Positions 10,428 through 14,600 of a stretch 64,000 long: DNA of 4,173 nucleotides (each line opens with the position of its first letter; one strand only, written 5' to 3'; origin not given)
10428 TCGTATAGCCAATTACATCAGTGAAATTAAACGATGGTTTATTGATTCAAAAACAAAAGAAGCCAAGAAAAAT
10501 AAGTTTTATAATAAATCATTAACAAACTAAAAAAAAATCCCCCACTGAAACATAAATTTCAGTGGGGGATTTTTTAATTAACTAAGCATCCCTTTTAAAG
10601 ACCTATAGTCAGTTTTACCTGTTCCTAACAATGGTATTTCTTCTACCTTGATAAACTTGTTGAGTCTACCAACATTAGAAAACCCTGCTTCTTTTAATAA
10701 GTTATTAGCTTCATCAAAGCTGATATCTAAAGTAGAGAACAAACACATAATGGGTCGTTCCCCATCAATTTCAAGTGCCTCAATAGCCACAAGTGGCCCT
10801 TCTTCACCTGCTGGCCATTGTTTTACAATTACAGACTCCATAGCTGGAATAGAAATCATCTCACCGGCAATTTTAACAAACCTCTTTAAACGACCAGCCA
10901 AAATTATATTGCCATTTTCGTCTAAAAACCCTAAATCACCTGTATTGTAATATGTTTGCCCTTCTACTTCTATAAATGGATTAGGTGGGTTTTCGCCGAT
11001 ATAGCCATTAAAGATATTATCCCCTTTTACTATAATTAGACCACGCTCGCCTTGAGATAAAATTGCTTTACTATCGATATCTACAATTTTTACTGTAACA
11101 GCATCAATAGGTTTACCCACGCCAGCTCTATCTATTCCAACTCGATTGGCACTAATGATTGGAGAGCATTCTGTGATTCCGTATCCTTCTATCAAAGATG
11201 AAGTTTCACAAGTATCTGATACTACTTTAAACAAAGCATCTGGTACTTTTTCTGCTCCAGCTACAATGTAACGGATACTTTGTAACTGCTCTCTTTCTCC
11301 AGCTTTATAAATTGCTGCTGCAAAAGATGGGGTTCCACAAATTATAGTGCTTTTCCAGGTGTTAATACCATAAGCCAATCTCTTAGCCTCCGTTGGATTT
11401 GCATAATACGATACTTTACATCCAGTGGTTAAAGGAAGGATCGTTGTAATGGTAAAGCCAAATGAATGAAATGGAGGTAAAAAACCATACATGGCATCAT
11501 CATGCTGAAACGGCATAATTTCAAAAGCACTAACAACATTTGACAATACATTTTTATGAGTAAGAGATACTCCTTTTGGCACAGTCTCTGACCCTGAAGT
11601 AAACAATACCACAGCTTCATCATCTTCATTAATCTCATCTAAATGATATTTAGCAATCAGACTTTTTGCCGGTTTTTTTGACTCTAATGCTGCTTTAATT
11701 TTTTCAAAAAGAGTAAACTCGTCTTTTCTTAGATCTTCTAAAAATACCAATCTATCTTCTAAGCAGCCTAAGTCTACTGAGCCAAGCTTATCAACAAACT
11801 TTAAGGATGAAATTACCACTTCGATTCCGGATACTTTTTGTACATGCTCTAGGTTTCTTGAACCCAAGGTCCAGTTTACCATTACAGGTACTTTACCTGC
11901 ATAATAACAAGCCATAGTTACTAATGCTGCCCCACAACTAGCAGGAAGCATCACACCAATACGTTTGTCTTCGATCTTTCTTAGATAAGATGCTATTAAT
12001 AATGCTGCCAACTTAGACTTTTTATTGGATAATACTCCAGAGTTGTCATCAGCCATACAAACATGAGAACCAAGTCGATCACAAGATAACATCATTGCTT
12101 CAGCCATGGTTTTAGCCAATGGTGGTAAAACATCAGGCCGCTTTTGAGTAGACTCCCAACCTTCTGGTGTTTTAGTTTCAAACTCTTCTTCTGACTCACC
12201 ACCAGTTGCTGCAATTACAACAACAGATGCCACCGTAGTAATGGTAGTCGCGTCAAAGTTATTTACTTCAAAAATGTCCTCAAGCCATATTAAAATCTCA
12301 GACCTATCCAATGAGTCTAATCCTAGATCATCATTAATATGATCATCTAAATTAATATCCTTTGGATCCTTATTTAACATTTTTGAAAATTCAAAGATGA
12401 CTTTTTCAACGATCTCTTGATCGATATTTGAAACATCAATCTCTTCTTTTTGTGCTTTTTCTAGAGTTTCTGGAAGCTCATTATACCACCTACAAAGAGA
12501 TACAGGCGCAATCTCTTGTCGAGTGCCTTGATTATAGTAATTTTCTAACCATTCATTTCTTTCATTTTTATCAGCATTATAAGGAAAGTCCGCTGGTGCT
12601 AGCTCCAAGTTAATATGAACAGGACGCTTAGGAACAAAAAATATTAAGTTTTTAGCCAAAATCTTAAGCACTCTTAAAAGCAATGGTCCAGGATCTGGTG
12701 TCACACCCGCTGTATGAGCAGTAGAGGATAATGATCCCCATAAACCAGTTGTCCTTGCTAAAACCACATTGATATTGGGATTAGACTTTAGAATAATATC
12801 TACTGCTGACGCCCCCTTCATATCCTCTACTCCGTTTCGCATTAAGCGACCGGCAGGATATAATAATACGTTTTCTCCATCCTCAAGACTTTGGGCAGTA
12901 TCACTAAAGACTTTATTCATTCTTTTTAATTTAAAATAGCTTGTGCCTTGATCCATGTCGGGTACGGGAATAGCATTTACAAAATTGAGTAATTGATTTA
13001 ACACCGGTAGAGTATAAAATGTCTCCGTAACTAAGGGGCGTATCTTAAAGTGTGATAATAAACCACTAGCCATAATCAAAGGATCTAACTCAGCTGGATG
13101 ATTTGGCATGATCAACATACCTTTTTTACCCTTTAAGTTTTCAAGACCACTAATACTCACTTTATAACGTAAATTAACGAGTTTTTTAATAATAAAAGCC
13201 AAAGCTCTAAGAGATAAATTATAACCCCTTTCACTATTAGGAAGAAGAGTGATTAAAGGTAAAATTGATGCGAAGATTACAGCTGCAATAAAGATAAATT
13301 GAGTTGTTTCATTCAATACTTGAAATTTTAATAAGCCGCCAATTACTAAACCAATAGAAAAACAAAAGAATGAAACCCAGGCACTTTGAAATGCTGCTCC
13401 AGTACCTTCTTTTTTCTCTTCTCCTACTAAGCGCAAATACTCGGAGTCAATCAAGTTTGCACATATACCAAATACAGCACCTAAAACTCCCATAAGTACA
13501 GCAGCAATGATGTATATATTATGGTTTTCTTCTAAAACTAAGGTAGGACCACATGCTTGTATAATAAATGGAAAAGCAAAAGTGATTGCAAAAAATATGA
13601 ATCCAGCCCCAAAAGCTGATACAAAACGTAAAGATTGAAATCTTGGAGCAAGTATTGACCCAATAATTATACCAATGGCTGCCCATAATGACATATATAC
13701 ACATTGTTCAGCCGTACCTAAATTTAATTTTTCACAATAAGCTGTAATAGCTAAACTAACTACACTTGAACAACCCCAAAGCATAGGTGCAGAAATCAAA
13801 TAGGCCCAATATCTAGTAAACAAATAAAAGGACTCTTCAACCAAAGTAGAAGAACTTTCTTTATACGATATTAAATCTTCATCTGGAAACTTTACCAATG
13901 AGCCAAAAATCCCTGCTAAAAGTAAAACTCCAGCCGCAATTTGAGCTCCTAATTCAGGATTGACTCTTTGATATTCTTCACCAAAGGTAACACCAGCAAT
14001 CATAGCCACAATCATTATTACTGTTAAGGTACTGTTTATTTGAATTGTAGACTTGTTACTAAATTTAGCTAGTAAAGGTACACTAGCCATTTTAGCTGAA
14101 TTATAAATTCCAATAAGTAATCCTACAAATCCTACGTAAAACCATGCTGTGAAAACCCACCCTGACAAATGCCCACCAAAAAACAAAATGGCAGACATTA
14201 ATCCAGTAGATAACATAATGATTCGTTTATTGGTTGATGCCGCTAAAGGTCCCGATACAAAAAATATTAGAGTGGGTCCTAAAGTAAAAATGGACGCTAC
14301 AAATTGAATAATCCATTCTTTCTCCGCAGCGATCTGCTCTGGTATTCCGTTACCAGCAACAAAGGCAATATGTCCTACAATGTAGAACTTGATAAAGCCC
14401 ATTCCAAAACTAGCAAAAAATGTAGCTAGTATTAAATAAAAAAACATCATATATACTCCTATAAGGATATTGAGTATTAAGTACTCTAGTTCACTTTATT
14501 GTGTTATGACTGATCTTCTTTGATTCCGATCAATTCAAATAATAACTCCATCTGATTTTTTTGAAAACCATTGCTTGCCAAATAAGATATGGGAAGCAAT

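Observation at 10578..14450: Rosetta-stone fusion of an LplT-like MFS transporter, a PlsC acyltransferase, an embedded phosphopantetheine carrier domain and an acyl-activating enzyme in one 1290-aa polypeptide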

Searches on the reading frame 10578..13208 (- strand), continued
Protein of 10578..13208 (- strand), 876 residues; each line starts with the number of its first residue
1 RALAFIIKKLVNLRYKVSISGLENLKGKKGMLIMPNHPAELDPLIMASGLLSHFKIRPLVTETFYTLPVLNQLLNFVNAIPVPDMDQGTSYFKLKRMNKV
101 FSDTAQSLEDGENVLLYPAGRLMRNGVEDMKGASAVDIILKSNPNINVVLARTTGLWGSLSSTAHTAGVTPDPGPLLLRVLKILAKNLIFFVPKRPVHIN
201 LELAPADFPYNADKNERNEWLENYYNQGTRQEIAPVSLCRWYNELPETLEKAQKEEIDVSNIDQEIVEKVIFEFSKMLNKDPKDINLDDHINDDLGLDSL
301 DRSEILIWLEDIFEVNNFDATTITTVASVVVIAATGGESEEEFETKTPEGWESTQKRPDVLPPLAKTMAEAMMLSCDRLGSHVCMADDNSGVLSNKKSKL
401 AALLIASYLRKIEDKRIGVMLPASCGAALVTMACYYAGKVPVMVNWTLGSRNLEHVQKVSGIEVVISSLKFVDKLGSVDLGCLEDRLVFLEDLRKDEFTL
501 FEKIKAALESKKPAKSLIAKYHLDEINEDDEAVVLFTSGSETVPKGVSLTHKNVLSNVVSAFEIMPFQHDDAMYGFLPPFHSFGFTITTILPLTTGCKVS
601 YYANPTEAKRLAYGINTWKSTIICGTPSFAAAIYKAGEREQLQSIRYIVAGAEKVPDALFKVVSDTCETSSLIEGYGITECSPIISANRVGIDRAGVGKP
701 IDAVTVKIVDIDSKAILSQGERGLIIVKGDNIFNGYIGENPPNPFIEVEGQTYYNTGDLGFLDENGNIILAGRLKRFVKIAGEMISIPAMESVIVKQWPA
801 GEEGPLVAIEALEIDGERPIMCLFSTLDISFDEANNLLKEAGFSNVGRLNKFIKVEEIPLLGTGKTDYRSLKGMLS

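Call 46: predict_structure(alignment_id=A3)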
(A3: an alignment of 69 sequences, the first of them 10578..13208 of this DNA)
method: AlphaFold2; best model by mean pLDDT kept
length: 876 residues; sequences in the alignment: 69
mean_pLDDT: 88.9   pTM: 0.86
mean pLDDT of the five models: 88.9, 87.3, 87.1, 86.1, 85.4
residues with pLDDT >= 90: 484; 70-90: 350; 50-70: 42; < 50: 0
segments of 3 or more residues with pLDDT < 50: none
pLDDT, mean of each block of 10 residues (from residue 1): 84 92 93 94 86 90 84 87 83 90 94 92 86 83 93 92 84 85 85 92 94 90 87 85 81 75 94 90 91 76 78 72 86 78 73 85 96 96 94 96 98 97 97 98 88 91 96 85 94 92 97 97 96 81 85 93 90 93 90 96 87 93 89 88 94 84 89 84 83 91 94 94 94 89 92 92 95 79 77 92 92 80 93 87 78 94 87 92
secondary structure, 60 per line:
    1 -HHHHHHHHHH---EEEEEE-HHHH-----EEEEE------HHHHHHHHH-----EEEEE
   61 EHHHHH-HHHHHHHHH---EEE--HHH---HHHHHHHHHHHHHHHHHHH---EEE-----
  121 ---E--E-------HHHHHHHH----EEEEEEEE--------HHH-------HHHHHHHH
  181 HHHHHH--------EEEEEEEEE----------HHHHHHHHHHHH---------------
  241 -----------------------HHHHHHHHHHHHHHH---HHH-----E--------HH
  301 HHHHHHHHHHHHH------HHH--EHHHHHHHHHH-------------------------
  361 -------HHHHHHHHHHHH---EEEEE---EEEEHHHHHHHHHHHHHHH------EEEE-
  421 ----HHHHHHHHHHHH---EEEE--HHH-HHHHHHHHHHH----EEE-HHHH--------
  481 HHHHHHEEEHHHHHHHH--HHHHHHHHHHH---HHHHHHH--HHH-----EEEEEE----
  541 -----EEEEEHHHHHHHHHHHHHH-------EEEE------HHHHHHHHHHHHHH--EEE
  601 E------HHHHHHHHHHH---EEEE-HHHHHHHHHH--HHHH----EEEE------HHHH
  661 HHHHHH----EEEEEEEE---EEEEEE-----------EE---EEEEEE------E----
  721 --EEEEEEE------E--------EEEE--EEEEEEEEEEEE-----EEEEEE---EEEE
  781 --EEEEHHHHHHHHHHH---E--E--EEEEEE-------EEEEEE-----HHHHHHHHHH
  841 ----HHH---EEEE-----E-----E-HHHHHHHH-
elements in order (helices of 4 or more, strands of 3 or more residues): H2-11 E15-20 H22-25 E31-35 H42-50 E56-61 H62-66 H68-76 E80-82 H91-109 E113-115 H135-142 E147-154 H173-186 E195-203 H214-225 H264-278 H299-313 H326-335 H368-379 E383-387 E391-394 H395-409 E416-419 H425-436 E440-443 H450-460 E465-467 H469-472 H481-486 E487-489 H490-497 H500-510 H514-520 E531-536 E546-550 H551-564 E572-575 H582-595 E598-601 H608-618 E622-625 H627-636 H639-642 E647-650 H657-666 E671-678 E682-687 E704-709 E723-729 E745-748 E751-762 E768-773 E777-780 E783-786 H787-797 E807-812 E820-825 H831-840 E851-854 H868-875
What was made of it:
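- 12426..12530 (-): Linker 1, residues 641-675, predicted as coil between PlsC and ACP. No secondary structure in the AF2 model at core residues 226-263 (call 46)
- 12201..12425 (-): Embedded acyl carrier domain, residues 676-750. The predicted phosphopantetheine attachment serine is S713 (codon 12312-12314) within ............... Helix II starts at the serine in the model (call 46).
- On Acyl carrier protein / PP-binding: In the model, helix II (core 299-313) starts at the serine, with helices I and IV present (call 46).
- The serine caps helix II in a confident model with pLDDT 88.9 and pTM 0.86 (call 46). The serine is in canonical helix-II geometry (call 46). The domain lies between flexible coil linkers, as swinging carriers do (call 46).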

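Call 50: fold_search(model_id=the predicted structure, library=pdb)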
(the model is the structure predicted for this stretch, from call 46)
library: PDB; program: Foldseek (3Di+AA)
matches with E <= 10: 1593; with E <= 0.001: 649
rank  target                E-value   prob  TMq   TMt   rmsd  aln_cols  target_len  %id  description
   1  5bst                  3.0e-33  1.00  0.47  0.75   6.9       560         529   21  Crystal structure of 4-coumarate:CoA ligase complexed with coumaroyl adenylate (released 2016-05-11)
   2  3a9v                  6.1e-33  1.00  0.47  0.75   6.5       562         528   22  Crystal structures and enzymatic mechanisms of a Populus tomentosa 4-coumarate--CoA ligase (released 2010-09-08)
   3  4gxr                  7.7e-33  1.00  0.38  0.64  12.2       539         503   20  Structure of ATP bound RpMatB-BxBclM chimera B3 (released 2012-10-24)
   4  5x8f_B                1.3e-32  1.00  0.45  0.78   5.4       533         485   20  Ternary complex structure of a double mutant I454RA456K of o-Succinylbenzoate CoA Synthetase (MenE) from Bacillus Subt (released 2017-06-07)
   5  5bsr                  1.3e-32  1.00  0.47  0.74   7.0       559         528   21  Crystal structure of 4-coumarate:CoA ligase complexed with adenosine monophosphate and Coenzyme A (released 2016-05-11)
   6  4fut                  1.3e-32  1.00  0.38  0.64  12.2       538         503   20  Crystal structure of ATP bound MatB from Rhodopseudomonas palustris (released 2012-07-25)
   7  4fuq_C                1.4e-32  1.00  0.38  0.64  13.0       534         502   20  Crystal structure of apo MatB from Rhodopseudomonas palustris (released 2012-07-25)
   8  4fuq_D                3.1e-32  1.00  0.37  0.63  13.3       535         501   19  Crystal structure of apo MatB from Rhodopseudomonas palustris (released 2012-07-25)
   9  4g37_B                3.6e-32  1.00  0.46  0.73   6.8       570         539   20  Structure of cross-linked firefly luciferase in second catalytic conformation (released 2012-08-15)
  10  5bsw_B                5.1e-32  1.00  0.40  0.64  12.0       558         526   20  Crystal structure of 4-coumarate:CoA ligase delta-V341 mutant complexed with feruloyl adenylate (released 2016-05-11)
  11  4fuq_A                6.3e-32  1.00  0.38  0.64  13.3       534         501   19  Crystal structure of apo MatB from Rhodopseudomonas palustris (released 2012-07-25)
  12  4gxq_A                7.9e-32  1.00  0.38  0.64  12.3       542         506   20  Crystal Structure of ATP bound RpMatB-BxBclM chimera B1 (released 2012-10-24)
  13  6p1j_B                7.9e-32  1.00  0.40  0.37  18.7       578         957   19  The structure of condensation and adenylation domains of teixobactin-producing nonribosomal peptide synthetase Txo2 se (released 2019-05-29)
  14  5x8g_D                9.9e-32  1.00  0.44  0.77   5.6       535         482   20  Binary complex structure of a double mutant I454RA456K of o-Succinylbenzoate CoA Synthetase (MenE) from Bacillus Subti (released 2017-06-07)
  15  5x8f_C                1.9e-31  1.00  0.45  0.79   5.3       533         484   20  Ternary complex structure of a double mutant I454RA456K of o-Succinylbenzoate CoA Synthetase (MenE) from Bacillus Subt (released 2017-06-07)
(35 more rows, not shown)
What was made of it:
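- On ANL adenylate-forming superfamily (PF00501): Foldseek E = 3e-33 to ANL structures (call 50).
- Closest known: Carrier-tethered adenylation systems. Same: The structural neighbours include EntE-EntB, PltF-PigG and LgrA thiolation-state structures (call 50).
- The modelled A domain superposes best on thioester-forming-state structures (call 50).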

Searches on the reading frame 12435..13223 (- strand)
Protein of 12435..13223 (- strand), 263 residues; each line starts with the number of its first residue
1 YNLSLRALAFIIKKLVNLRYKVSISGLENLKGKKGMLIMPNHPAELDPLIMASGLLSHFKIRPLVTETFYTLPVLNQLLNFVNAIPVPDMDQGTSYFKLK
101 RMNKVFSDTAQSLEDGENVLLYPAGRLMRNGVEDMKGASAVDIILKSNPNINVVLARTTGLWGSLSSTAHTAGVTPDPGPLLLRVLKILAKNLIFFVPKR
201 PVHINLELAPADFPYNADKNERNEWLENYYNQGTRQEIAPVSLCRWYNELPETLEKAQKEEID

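Call 10: search_protein_families(library=ncbifam, proteins=[window:12435-13223:-], max_evalue=1)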
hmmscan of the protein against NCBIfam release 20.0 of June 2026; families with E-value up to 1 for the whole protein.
seq(263 aa): 6 families
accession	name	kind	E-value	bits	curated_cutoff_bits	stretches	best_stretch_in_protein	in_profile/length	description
NF006386.0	PRK08633.1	equivalog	9.9e-17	60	1221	1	8-171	415-564/1147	acyl-[ACP]--phospholipid O-acyltransferase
NF005291.0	PRK06814.1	equivalog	8e-05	20.7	1349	1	8-128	427-535/1140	acyl-[ACP]--phospholipid O-acyltransferase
TIGR00530.1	AGP_acyltrn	subfamily_domain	9.8e-05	22.1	102.95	1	21-130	3-103/130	1-acylglycerol-3-phosphate O-acyltransferase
NF052615.1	orn_lipid_OlsF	equivalog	0.0011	17.6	620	1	14-136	60-175/570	bifunctional ornithine lipid synthase OlsF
NF053697.1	LyGlyAclTfGlsABct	equivalog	0.0016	17.7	260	1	6-84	47-129/267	lyso-glycine lipid O-acyltransferase GlsA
NF005959.0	PRK08043.1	equivalog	0.0054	15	886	1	11-131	5-112/719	bifunctional acyl-ACP--phospholipid O-acyltransferase/long-chain-fatty-acid--ACP ligase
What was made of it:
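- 12531..13208 (-): PlsC-family acyltransferase domain, residues 415-640, with a family-specific C-terminal extension. The HX4D motif NHPAELD is at residues 450-456 (nt 13083-13103). PRK08633 positions 415-564 at E = 1e-16 (call 10).
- The PlsC part alone hits PRK08633 at E = 1e-16 (call 10). It has weak hits to other lipid acyltransferases (OlsF, GlsA, E about 1e-3; call 10), so the acceptor lipid is uncertain. It has weak hits to OlsF and GlsA lipid O-acyltransferases (call 10).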

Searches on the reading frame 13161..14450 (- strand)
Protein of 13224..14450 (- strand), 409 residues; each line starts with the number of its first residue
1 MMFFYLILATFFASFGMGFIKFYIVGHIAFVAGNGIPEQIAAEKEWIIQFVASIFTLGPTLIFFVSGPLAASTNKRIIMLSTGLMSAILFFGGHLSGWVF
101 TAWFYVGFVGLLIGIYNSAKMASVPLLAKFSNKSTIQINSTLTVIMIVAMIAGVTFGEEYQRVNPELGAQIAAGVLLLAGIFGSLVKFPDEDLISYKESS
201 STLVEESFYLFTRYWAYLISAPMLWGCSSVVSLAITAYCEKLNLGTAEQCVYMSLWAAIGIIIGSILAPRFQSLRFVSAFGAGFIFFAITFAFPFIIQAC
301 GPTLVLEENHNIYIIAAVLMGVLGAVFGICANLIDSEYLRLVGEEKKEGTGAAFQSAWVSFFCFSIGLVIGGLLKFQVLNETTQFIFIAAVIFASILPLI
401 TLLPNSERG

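Call 10: search_protein_families(library=ncbifam, proteins=[window:13224-14450:-], max_evalue=1)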
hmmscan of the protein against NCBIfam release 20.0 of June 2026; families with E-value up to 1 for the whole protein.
seq(409 aa): 1 family
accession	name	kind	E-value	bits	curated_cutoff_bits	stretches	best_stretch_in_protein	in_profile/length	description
NF008397.0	PRK11195.1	equivalog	0.00032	19.9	297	1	4-328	6-322/414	lysophospholipid transporter LplT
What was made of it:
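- The N-terminal domain's only NCBIfam hit is LplT (call 10).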

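Call 56: predict_structure(alignment_id=A4)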
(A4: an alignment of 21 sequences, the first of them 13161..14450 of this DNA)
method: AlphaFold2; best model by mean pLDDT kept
length: 430 residues; sequences in the alignment: 21
mean_pLDDT: 89.7   pTM: 0.86
mean pLDDT of the five models: 89.7, 88.9, 88.9, 88.9, 88.1
residues with pLDDT >= 90: 262; 70-90: 162; 50-70: 5; < 50: 1
segments of 3 or more residues with pLDDT < 50: none
pLDDT, mean of each block of 10 residues (from residue 1): 95 93 85 79 73 82 93 95 92 74 81 93 94 92 92 88 88 95 93 92 94 95 92 88 81 86 93 90 97 95 87 94 96 95 93 94 89 87 93 94 80 84 89
secondary structure, 60 per line:
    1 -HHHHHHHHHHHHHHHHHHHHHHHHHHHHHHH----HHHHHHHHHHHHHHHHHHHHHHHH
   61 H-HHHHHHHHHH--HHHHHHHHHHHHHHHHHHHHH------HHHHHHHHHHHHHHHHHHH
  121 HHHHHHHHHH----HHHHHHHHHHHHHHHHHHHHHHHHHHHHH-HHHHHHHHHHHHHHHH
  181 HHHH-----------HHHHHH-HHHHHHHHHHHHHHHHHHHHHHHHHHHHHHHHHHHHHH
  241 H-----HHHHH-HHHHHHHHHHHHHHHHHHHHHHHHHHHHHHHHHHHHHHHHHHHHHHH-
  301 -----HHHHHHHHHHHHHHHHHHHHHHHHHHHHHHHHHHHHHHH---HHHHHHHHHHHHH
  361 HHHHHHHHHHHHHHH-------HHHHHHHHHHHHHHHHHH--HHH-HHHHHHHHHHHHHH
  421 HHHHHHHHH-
elements in order: H2-32 H37-61 H63-72 H75-95 H102-130 H135-163 H165-184 H196-201 H203-241 H247-251 H253-299 H306-344 H348-375 H383-400 H407-429
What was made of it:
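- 13236..14450 (-): MFS transporter domain, residues 1-405. It has 12 TM helices arranged 6+6 with a central loop at residues 187-217, and is distantly LplT-like. AF2 model pLDDT 89.7 (call 56).
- On Major facilitator superfamily: The AF2 model has pLDDT 89.7 (call 56).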
